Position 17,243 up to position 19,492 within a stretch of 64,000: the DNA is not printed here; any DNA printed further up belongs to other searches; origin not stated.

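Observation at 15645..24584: Type IV-A (DinG-associated) CRISPR-Cas with an unusual gene order and an array detached from the cas operon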

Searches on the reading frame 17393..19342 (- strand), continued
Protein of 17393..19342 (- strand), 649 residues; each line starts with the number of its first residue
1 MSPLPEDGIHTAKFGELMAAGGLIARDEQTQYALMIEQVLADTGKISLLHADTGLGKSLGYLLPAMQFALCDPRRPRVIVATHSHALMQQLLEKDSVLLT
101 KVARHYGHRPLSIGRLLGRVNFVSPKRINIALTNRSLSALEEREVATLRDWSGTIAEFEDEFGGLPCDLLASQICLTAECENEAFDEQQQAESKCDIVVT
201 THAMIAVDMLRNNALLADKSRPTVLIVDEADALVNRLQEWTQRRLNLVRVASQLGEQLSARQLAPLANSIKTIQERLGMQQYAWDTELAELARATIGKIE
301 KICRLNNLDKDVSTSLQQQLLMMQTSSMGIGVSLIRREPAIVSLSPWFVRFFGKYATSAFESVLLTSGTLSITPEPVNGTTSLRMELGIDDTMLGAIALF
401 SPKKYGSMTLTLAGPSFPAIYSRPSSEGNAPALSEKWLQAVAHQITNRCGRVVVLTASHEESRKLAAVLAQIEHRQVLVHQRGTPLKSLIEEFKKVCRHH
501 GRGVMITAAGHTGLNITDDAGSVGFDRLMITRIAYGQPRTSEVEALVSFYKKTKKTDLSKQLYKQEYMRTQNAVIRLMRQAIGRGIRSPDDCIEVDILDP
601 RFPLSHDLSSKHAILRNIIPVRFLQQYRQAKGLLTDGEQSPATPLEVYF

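Call 80: search_solved_structures(query=A2, max_evalue=0.001, show_alignments=3)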
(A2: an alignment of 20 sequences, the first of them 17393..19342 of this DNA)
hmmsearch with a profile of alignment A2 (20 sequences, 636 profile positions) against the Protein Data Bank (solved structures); distinct sequences matched with E-value up to 0.001: 16.
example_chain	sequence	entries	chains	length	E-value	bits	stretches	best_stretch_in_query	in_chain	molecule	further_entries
8s35_M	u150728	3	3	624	4.5e-235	784.9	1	4-627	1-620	DEAD/DEAH box helicase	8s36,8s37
6fwr_A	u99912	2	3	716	2.5e-16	62.3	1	15-131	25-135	ATP-dependent DNA helicase DinG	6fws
8rfj_K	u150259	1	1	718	7e-15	57.5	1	34-371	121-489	ATP-dependent DNA helicase DinG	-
8zef_A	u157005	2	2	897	1.7e-14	56.2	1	8-265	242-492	3'-5' exonuclease DinG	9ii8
3crv_A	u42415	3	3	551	6.4e-13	51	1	440-589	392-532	XPD/Rad3 related DNA helicase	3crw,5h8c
7xex_A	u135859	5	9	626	2.8e-12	48.9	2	422-528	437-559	CasDinG | Csf4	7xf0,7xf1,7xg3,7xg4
8v44_A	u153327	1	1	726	6.1e-12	47.8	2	422-528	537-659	CasDinG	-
8e2w_A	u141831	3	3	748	7.1e-12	47.6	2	422-528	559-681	CasDinG | CRISPR-associated DEAD/DEAH-box helicase CasDinG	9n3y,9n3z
9p55_A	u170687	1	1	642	1.7e-06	29.8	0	426-589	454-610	ATP-dependent DNA helicase XPD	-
4a15_A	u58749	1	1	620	2.1e-06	29.5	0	426-589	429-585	ATP-DEPENDENT DNA HELICASE TA0057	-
2vl7_A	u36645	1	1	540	1.4e-05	26.8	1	442-590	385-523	XPD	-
9ej9_A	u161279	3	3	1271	1.7e-05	26.5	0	500-590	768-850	Fanconi anemia group J protein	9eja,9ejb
9kqh_A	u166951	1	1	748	2.8e-05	25.8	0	187-273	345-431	DNA 5'-3' helicase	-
2vsf_A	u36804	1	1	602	0.0001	23.9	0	426-589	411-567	DNA REPAIR HELICASE RAD3 RELATED PROTEIN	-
5h8w_A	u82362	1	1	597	0.00021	22.9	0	435-589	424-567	ATP-dependent DNA helicase Ta0057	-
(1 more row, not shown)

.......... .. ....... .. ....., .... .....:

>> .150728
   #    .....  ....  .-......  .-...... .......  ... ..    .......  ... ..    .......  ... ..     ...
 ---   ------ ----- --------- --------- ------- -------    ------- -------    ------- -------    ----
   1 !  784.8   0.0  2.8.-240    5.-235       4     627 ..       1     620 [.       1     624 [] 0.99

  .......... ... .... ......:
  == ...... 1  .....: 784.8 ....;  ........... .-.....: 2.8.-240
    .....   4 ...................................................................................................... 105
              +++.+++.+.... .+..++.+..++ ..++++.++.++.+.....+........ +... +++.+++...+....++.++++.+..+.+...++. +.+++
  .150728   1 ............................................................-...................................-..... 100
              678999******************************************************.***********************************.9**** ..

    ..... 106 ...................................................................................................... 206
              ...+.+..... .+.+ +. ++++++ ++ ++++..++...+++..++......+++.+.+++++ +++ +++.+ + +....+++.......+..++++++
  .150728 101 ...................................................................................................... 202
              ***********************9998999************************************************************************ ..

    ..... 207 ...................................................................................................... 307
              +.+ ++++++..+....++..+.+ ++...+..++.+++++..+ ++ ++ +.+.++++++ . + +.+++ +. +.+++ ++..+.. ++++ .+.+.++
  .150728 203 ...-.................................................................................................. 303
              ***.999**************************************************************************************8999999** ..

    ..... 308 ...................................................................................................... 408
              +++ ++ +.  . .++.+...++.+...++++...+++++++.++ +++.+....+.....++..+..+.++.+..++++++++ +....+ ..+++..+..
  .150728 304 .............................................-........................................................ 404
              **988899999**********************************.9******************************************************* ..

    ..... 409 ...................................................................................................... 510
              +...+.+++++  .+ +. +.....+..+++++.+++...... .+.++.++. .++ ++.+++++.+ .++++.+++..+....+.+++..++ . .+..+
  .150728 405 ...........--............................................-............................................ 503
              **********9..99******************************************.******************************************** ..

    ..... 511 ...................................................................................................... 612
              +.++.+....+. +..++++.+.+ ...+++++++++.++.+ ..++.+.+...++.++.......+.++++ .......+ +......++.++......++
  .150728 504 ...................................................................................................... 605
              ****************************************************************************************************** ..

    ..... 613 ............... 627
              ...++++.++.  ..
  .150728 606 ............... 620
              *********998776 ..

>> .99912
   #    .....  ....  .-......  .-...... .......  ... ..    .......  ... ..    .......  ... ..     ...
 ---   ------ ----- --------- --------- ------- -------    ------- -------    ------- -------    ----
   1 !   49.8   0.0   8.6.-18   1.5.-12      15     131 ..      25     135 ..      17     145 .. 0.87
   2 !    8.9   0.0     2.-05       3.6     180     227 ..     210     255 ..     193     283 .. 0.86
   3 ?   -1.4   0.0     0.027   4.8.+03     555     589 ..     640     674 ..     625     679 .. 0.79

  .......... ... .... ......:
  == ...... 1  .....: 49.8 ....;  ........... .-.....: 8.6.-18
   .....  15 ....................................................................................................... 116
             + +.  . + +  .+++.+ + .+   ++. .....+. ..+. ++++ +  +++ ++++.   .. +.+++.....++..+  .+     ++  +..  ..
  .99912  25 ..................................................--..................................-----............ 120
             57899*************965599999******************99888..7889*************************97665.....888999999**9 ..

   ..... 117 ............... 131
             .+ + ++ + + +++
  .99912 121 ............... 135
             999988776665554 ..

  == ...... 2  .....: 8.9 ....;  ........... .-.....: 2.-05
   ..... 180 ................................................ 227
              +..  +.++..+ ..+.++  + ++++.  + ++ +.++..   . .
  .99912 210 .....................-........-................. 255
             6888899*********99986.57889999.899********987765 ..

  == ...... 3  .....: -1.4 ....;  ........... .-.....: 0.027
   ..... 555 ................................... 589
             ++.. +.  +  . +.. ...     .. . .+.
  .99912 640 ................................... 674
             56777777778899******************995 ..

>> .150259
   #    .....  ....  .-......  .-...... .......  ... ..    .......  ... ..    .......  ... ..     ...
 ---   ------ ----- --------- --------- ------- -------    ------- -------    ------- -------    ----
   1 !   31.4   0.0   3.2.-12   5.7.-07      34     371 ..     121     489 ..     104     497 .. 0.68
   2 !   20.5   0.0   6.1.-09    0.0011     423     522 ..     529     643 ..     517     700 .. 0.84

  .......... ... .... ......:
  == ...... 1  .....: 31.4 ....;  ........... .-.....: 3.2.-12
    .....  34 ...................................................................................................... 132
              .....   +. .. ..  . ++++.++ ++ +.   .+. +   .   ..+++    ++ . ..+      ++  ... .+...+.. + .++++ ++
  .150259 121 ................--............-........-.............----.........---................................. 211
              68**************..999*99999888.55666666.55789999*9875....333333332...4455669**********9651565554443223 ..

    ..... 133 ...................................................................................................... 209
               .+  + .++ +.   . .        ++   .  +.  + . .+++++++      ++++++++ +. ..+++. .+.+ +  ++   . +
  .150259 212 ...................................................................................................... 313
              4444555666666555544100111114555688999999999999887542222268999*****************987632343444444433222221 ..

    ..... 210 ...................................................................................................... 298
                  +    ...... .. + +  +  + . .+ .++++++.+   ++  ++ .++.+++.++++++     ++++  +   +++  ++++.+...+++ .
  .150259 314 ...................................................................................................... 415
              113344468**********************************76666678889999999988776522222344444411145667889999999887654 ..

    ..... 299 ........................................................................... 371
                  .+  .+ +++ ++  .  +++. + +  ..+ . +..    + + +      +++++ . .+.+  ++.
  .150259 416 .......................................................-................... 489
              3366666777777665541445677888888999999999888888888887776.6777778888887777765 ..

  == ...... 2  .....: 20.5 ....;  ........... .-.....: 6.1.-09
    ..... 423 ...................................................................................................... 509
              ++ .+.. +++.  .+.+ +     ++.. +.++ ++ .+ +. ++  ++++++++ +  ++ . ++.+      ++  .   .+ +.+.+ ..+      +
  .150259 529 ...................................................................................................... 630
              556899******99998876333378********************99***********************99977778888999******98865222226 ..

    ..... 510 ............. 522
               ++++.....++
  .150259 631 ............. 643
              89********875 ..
